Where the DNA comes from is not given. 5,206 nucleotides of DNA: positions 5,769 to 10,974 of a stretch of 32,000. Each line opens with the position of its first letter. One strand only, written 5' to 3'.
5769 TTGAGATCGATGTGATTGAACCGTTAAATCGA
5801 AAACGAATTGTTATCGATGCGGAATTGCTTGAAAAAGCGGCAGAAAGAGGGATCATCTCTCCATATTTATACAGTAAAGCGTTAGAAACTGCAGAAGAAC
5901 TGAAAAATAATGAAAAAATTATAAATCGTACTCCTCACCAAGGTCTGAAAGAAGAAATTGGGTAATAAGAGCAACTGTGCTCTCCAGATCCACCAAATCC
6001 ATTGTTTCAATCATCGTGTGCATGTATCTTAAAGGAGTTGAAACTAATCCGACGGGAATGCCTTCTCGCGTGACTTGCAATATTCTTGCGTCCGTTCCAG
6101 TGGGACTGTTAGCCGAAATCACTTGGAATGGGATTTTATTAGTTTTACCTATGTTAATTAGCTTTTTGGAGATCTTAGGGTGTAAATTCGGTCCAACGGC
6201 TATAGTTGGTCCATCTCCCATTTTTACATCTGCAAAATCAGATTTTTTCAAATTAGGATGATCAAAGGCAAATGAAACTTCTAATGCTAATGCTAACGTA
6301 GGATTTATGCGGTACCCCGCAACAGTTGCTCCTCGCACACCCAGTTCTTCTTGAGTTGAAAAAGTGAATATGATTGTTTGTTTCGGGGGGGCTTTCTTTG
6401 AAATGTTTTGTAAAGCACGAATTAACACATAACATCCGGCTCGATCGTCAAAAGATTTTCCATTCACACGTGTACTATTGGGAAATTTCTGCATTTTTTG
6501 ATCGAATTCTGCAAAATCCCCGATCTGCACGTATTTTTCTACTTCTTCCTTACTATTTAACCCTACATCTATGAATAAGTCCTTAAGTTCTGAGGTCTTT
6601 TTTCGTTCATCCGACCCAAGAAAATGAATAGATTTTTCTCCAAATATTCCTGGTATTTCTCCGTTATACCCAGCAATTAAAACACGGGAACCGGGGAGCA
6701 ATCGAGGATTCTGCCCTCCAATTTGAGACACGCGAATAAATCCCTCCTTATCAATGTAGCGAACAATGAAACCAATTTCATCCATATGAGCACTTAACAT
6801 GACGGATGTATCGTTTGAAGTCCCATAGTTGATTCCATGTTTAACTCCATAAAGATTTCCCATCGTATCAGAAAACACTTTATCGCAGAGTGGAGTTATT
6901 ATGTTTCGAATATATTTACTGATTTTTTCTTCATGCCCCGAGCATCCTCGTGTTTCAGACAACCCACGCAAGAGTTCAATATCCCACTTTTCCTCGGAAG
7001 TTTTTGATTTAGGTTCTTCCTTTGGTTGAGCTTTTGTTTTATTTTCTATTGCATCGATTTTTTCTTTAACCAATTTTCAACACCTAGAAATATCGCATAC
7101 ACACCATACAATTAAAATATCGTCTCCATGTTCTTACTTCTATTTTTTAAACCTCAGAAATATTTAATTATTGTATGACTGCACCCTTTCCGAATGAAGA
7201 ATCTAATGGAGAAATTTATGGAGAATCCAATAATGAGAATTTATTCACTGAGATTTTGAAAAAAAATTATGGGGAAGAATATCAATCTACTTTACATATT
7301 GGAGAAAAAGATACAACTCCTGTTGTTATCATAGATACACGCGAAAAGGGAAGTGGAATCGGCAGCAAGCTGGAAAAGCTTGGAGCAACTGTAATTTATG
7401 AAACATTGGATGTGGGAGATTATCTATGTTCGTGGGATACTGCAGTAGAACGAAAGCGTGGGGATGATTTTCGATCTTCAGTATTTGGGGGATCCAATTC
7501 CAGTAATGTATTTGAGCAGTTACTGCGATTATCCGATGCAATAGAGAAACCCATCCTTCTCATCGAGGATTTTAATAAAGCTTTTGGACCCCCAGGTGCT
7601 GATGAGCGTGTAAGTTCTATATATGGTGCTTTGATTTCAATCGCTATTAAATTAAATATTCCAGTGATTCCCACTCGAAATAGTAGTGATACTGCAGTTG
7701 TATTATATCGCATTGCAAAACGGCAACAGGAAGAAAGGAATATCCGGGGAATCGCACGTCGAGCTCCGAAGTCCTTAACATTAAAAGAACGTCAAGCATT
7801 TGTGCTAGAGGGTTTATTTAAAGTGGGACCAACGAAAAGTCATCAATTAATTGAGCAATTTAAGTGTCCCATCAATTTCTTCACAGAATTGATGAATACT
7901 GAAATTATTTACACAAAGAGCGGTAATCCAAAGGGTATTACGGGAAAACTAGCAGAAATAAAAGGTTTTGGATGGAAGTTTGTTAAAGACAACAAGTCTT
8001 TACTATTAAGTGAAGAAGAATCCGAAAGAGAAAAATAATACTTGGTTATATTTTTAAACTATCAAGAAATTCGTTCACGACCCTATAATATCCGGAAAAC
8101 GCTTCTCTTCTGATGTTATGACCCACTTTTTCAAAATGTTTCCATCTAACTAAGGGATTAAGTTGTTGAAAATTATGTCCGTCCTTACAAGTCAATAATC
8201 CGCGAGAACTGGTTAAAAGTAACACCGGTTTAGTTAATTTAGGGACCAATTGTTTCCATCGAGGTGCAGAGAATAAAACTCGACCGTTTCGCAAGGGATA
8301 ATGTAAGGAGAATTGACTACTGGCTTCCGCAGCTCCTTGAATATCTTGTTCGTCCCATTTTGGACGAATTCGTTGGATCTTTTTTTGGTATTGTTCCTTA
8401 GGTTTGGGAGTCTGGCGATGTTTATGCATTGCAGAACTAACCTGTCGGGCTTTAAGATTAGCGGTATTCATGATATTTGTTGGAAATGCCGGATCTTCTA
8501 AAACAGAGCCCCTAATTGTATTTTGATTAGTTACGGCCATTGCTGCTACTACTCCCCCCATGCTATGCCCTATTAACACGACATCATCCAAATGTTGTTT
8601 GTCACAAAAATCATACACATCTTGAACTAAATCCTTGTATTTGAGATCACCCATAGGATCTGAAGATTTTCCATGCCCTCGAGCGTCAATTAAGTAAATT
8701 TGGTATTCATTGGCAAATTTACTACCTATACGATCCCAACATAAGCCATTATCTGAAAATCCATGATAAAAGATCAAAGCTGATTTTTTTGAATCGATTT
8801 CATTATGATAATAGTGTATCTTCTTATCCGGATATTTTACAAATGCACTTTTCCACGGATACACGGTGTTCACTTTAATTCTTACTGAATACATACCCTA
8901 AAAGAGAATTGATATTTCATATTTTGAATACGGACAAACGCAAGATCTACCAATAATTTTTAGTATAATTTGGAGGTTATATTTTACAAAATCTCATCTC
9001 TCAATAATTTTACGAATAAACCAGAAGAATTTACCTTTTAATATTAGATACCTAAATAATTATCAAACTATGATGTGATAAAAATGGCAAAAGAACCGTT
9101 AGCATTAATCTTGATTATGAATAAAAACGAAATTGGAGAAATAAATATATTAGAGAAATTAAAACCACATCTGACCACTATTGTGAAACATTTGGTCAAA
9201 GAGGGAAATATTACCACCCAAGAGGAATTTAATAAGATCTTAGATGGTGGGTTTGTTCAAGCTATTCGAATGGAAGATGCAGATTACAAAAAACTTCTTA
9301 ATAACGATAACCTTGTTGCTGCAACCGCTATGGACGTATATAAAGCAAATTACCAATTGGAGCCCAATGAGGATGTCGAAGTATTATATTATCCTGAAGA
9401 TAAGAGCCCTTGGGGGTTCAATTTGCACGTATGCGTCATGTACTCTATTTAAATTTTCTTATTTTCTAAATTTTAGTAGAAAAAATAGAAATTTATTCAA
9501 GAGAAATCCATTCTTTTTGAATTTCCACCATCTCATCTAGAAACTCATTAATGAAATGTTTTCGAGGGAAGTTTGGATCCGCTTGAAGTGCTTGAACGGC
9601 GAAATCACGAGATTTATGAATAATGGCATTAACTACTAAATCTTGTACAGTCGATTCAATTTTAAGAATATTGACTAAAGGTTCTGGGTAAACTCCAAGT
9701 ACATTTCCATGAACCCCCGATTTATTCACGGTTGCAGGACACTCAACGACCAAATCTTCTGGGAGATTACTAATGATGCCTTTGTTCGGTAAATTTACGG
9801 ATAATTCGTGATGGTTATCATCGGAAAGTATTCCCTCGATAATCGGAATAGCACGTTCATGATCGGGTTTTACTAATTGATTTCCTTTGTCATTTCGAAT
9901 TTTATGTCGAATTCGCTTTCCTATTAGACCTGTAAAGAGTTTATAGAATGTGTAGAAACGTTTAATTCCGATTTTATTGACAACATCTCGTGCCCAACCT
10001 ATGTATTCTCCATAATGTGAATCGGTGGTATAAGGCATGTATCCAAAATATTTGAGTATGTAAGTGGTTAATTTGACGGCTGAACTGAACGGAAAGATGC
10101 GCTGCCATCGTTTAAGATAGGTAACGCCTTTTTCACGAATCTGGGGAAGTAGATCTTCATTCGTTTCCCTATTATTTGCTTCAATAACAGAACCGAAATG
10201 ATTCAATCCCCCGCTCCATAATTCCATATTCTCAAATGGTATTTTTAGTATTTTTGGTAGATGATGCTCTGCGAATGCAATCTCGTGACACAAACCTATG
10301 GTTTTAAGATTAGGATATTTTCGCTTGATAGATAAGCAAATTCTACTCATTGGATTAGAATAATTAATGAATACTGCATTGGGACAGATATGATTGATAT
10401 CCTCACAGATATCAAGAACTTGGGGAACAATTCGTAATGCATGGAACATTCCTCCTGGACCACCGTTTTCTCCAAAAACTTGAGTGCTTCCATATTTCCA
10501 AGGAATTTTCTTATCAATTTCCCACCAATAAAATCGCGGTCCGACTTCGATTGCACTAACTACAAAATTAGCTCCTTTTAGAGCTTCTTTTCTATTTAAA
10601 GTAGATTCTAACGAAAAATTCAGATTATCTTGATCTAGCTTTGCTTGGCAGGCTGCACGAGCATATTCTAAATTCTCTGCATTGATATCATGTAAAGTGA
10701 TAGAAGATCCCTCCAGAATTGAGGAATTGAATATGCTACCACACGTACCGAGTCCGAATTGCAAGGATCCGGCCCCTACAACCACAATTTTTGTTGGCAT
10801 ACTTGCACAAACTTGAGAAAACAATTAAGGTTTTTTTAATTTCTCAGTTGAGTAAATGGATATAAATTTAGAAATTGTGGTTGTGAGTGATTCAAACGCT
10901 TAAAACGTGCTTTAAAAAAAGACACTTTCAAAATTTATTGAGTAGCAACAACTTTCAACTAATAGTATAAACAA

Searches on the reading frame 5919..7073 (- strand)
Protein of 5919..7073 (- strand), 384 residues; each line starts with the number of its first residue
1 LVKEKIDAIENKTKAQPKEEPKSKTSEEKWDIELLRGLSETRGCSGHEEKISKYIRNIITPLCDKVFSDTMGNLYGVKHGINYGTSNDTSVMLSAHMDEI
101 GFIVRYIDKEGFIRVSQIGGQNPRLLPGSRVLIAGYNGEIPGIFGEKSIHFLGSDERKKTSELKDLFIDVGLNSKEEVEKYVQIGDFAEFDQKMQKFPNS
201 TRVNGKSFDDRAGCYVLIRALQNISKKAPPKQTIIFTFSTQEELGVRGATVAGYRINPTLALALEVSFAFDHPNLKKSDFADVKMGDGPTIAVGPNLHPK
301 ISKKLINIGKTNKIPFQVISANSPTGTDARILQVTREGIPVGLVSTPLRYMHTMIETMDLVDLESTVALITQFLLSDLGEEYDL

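Call 83: search_protein_families(library=pfam, proteins=[window:5919-7073:-], max_evalue=0.0001)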
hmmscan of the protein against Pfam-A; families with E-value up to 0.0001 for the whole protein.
window:5919-7073:- (384 aa): 4 families
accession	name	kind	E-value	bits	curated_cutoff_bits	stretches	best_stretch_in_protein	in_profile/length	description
PF05343.19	Peptidase_M42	-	8.1e-85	284.8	23.2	1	73-369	2-292/292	M42 glutamyl aminopeptidase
PF04389.22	Peptidase_M28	-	3.2e-07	30.7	21.3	1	209-366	32-182/193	Peptidase family M28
PF02127.20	Peptidase_M18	-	1.4e-05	24.6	24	0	284-373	336-431/432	Aminopeptidase I zinc metalloprotease (M18)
PF01546.33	Peptidase_M20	-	3.9e-05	24.1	24.6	1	208-375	34-205/206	Peptidase family M20/M25/M40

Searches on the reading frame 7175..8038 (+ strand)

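Call 83: search_protein_families(library=pfam, proteins=[window:7175-8038:+], max_evalue=0.0001)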
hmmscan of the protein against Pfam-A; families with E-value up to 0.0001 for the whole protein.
window:7175-8038:+ (287 aa): 1 family
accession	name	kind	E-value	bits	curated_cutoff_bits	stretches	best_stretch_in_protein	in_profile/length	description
PF02732.21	ERCC4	-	2e-23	83.3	24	1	53-179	1-139/140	ERCC4 domain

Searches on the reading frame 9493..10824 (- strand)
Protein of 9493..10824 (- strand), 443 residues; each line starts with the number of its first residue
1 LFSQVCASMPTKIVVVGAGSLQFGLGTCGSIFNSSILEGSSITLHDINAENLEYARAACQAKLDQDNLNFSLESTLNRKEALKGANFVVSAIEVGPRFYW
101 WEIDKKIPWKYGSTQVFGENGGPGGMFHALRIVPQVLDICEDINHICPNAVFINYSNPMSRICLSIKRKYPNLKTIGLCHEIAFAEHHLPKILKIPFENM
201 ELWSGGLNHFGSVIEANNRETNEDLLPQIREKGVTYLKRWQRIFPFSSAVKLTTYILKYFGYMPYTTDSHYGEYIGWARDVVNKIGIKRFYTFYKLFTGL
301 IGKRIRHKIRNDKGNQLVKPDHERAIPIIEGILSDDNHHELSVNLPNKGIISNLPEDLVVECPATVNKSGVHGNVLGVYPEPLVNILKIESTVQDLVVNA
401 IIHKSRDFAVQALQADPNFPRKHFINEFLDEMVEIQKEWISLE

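Call 83: search_protein_families(library=pfam, proteins=[window:9493-10824:-], max_evalue=0.0001)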
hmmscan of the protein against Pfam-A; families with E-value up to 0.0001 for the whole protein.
window:9493-10824:- (443 aa): 2 families
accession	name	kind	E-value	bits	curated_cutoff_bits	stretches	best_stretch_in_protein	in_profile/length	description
PF02056.22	Glyco_hydro_4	-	4.3e-45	154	23.2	1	12-194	1-182/183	Family 4 glycosyl hydrolase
PF11975.13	Glyco_hydro_4C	-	2.8e-30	106.3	24.1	1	206-418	3-210/211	Family 4 glycosyl hydrolase C-terminal domain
